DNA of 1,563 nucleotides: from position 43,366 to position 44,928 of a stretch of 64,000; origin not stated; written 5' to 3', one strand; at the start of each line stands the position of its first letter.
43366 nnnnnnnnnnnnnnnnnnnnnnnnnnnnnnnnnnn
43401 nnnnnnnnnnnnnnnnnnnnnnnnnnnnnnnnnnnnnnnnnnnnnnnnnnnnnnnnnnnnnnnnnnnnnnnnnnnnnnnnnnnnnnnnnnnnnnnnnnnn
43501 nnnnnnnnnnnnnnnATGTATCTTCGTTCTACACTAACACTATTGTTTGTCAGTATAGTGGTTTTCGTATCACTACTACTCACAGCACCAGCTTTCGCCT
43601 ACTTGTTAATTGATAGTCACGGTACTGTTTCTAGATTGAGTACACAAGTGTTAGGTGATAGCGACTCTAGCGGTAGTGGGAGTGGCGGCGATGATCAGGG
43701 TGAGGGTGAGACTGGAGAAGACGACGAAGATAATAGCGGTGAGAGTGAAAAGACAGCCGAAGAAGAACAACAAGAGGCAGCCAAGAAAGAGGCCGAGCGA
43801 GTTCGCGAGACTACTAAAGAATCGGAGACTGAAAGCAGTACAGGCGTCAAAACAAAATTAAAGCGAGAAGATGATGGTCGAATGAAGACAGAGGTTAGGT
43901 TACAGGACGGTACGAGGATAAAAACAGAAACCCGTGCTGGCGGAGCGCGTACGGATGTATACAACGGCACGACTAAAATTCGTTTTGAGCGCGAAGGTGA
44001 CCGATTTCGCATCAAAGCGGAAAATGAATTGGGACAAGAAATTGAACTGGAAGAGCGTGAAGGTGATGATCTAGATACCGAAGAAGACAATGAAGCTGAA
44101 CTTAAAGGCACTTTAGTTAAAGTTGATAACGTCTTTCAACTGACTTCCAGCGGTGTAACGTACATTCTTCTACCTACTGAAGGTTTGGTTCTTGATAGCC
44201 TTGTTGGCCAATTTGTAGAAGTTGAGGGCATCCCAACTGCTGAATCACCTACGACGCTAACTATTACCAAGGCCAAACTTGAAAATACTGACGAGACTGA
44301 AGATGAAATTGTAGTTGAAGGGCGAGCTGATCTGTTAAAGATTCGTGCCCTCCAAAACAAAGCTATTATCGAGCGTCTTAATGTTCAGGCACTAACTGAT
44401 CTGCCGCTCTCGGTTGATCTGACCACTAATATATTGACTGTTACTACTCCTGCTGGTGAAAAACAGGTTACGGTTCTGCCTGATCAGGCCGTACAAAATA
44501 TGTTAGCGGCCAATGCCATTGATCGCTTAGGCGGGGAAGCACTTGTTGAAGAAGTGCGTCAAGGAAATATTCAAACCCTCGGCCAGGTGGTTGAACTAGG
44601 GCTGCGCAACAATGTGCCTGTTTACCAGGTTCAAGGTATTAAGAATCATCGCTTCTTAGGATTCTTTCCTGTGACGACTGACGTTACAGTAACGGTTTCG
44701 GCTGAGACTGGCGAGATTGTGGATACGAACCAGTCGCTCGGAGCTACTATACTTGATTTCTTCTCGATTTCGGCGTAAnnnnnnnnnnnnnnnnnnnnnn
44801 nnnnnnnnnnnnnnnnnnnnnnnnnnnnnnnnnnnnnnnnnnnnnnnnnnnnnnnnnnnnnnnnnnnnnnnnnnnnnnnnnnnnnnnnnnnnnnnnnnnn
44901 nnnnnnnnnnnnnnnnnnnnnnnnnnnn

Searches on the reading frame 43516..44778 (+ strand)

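Call 94: search_protein_families(library=pfam, proteins=[window:43516-44778:+], max_evalue=0.05)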
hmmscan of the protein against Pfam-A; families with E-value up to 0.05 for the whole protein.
window:43516-44778:+ (420 aa): 1 family
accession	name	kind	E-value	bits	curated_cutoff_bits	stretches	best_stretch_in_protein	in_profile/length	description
PF03413.25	PepSY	-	0.00067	20.4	24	1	360-404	27-59/60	Peptidase propeptide and YPEB domain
